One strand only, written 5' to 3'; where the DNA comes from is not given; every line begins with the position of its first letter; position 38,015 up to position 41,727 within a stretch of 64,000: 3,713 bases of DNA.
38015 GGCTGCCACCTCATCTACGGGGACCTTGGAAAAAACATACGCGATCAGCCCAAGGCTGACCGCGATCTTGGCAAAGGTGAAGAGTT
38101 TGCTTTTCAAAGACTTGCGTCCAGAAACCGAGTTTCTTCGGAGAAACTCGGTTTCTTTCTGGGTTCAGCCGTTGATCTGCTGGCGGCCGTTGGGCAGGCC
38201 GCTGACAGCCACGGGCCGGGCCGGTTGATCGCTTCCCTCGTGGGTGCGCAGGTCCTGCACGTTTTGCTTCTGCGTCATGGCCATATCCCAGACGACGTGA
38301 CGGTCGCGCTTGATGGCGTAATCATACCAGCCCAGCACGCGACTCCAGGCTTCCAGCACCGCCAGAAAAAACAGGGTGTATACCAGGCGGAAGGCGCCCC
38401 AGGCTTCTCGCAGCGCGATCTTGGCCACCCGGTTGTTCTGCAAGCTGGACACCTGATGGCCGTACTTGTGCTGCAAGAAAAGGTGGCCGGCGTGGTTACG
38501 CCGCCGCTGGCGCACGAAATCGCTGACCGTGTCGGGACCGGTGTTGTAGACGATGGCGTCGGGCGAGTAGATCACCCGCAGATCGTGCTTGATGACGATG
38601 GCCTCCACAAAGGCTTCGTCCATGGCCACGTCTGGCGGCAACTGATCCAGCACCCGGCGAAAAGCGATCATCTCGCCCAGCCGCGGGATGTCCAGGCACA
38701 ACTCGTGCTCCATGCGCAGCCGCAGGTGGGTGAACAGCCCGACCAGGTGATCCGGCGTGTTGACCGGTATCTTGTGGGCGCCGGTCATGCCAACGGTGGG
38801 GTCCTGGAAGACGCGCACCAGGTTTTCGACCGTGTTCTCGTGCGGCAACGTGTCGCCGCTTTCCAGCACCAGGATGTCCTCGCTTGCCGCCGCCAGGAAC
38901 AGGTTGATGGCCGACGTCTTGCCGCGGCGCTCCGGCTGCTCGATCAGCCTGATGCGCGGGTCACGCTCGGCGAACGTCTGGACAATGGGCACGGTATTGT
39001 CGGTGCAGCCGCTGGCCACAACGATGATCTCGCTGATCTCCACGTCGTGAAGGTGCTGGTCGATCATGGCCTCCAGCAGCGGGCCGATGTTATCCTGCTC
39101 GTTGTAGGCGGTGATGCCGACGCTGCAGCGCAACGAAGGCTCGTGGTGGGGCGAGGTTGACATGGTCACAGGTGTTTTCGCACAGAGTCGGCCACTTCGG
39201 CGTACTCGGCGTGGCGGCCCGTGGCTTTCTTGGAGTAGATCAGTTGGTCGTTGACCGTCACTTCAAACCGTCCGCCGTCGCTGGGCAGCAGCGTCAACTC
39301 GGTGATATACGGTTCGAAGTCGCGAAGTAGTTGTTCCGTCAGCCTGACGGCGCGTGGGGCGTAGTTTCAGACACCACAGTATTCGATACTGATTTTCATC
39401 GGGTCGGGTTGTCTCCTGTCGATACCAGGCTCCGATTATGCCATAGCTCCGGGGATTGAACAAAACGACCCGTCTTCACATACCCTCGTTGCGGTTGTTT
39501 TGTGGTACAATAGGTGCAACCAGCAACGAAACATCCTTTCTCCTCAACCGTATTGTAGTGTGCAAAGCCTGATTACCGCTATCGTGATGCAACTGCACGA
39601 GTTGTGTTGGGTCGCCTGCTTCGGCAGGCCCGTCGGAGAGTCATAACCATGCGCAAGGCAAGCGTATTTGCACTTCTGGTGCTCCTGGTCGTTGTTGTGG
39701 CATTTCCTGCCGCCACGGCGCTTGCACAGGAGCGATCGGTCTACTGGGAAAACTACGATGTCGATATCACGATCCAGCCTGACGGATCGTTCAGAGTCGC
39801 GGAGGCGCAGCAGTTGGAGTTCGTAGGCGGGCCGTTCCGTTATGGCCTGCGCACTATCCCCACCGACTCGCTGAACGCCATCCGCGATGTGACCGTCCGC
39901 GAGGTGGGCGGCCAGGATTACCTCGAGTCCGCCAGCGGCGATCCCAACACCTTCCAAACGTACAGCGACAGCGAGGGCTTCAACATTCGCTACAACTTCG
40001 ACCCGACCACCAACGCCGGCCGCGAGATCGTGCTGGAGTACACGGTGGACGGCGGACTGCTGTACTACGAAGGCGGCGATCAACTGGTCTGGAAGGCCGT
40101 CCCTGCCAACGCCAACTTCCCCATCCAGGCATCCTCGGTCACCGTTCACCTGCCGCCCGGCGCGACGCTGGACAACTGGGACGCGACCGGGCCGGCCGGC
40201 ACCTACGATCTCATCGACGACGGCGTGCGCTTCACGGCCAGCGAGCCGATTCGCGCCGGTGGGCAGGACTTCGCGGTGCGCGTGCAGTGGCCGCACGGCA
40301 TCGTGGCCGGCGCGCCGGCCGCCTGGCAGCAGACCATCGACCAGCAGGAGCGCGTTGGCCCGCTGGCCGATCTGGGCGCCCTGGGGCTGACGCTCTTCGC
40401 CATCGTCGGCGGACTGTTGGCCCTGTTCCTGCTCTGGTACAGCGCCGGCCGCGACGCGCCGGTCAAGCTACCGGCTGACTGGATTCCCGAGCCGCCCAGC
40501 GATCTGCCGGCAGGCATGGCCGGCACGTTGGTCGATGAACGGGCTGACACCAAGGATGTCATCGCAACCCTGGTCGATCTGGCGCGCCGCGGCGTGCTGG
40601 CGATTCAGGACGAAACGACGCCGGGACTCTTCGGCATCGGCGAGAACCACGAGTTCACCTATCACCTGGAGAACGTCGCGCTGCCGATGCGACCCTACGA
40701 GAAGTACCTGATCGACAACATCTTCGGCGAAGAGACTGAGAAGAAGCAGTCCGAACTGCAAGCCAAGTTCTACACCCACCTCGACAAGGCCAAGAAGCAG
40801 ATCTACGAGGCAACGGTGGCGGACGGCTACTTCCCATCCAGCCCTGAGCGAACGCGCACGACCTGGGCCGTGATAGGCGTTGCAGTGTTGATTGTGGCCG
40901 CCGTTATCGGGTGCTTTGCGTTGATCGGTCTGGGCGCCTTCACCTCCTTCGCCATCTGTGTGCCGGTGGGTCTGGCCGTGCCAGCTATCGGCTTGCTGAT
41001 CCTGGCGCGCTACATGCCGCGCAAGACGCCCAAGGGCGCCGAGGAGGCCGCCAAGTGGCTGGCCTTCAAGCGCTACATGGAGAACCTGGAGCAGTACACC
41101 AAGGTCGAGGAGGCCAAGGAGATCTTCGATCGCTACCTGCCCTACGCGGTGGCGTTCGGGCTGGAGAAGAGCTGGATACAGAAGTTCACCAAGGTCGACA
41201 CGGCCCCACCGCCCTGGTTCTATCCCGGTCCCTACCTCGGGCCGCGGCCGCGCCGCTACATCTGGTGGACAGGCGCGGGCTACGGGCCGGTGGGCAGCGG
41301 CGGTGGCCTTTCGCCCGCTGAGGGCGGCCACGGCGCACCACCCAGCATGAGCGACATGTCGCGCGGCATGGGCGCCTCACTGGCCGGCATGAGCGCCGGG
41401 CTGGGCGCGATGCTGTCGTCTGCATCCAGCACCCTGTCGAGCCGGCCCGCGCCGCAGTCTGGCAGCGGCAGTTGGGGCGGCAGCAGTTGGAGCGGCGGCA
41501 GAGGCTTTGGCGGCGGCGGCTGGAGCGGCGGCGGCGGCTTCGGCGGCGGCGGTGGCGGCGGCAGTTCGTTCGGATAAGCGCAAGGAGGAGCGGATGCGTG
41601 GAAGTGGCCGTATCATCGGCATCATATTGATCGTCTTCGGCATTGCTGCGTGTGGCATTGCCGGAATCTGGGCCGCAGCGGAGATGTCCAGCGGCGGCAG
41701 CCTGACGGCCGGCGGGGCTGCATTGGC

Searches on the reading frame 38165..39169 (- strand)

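Call 81: search_protein_families(library=pfam, proteins=[window:38165-39169:-], max_evalue=0.00001)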
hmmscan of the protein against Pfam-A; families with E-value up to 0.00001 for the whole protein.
window:38165-39169:- (334 aa): 3 families
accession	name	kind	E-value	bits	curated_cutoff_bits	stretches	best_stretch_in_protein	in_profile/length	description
PF00535.33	Glycos_transf_2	-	2.3e-22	80.1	23.3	1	16-135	1-120/168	Glycosyl transferase family 2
PF13641.12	Glyco_tranf_2_3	-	9.3e-19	68.8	27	1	15-225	3-227/230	Glycosyltransferase like family 2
PF13632.12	Glyco_trans_2_3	-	3.7e-07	30.6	27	1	105-275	7-183/198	Glycosyl transferase family group 2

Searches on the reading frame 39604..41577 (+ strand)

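Call 81: search_protein_families(library=pfam, proteins=[window:39604-41577:+], max_evalue=0.00001)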
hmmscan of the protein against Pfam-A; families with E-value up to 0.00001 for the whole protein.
window:39604-41577:+ (657 aa): 2 families
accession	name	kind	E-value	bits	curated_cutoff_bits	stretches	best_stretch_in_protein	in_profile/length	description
PF20990.2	DUF2207_C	-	6.5e-47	160.8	33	1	296-528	7-247/247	Predicted membrane protein (DUF2207) C-terminal domain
PF09972.14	DUF2207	-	1.4e-17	64.9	24.4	1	49-199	3-126/172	Predicted membrane protein (DUF2207) N-terminal domain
